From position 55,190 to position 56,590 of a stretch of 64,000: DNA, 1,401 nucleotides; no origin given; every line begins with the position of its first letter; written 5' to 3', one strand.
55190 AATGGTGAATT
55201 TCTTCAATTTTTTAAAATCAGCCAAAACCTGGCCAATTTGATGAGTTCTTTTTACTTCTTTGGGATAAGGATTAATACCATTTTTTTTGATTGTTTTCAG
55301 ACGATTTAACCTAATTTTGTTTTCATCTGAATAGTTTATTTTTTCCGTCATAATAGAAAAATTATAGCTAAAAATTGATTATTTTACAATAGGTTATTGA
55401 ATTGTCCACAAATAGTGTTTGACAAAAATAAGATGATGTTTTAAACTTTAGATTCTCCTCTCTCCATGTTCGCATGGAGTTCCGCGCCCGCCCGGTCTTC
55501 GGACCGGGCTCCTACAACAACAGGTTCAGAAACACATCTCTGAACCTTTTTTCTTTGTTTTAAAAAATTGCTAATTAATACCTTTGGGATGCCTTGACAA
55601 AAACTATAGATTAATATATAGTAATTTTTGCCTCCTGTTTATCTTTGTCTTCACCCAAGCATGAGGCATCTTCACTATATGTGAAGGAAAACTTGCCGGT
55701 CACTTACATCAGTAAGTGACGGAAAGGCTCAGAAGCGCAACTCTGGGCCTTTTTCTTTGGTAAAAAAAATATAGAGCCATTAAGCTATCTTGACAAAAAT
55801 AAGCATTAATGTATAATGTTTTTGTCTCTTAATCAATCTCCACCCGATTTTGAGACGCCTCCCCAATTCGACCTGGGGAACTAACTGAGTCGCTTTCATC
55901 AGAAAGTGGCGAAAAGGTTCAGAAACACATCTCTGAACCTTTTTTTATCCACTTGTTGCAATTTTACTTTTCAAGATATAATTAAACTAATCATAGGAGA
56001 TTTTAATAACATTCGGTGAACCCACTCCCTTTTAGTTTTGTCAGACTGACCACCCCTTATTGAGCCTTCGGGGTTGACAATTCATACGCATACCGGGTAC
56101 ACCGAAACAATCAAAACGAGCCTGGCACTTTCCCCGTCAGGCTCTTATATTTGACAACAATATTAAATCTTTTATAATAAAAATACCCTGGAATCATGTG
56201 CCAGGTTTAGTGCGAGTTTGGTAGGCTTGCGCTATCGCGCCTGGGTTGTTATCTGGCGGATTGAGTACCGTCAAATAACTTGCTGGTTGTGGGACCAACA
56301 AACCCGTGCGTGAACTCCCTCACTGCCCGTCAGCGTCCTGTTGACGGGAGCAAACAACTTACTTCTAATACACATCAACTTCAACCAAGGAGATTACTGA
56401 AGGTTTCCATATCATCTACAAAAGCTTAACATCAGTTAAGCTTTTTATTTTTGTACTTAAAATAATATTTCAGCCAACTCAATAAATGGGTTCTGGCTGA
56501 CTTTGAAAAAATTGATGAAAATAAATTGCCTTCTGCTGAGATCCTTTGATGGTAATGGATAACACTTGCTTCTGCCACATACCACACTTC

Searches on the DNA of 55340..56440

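Call 38: search_rna_families(source=window, start=55340, end=56440, threshold=evalue, max_evalue=1, show_alignments=2)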
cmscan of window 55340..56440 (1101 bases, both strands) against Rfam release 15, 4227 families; matches with E-value up to 1: 4.
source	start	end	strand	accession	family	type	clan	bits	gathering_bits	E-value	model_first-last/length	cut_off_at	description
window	55721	55761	+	RF00489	ctRNA_p42d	Gene; antisense;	-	21.9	50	0.062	1-46/46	no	ctRNA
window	55890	55961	+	RF03283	mir-1010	Gene; miRNA;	-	21.2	70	0.12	1-93/93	no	mir-1010 microRNA precursor family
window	56279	56333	+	RF03253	mir-4654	Gene; miRNA;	-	20.4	87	0.47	1-76/76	no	mir-4654 microRNA precursor family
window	55491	55561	+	RF02869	ncS025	Gene; sRNA;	-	20.1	46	0.66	1-85/85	no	Burkholderia sRNA 25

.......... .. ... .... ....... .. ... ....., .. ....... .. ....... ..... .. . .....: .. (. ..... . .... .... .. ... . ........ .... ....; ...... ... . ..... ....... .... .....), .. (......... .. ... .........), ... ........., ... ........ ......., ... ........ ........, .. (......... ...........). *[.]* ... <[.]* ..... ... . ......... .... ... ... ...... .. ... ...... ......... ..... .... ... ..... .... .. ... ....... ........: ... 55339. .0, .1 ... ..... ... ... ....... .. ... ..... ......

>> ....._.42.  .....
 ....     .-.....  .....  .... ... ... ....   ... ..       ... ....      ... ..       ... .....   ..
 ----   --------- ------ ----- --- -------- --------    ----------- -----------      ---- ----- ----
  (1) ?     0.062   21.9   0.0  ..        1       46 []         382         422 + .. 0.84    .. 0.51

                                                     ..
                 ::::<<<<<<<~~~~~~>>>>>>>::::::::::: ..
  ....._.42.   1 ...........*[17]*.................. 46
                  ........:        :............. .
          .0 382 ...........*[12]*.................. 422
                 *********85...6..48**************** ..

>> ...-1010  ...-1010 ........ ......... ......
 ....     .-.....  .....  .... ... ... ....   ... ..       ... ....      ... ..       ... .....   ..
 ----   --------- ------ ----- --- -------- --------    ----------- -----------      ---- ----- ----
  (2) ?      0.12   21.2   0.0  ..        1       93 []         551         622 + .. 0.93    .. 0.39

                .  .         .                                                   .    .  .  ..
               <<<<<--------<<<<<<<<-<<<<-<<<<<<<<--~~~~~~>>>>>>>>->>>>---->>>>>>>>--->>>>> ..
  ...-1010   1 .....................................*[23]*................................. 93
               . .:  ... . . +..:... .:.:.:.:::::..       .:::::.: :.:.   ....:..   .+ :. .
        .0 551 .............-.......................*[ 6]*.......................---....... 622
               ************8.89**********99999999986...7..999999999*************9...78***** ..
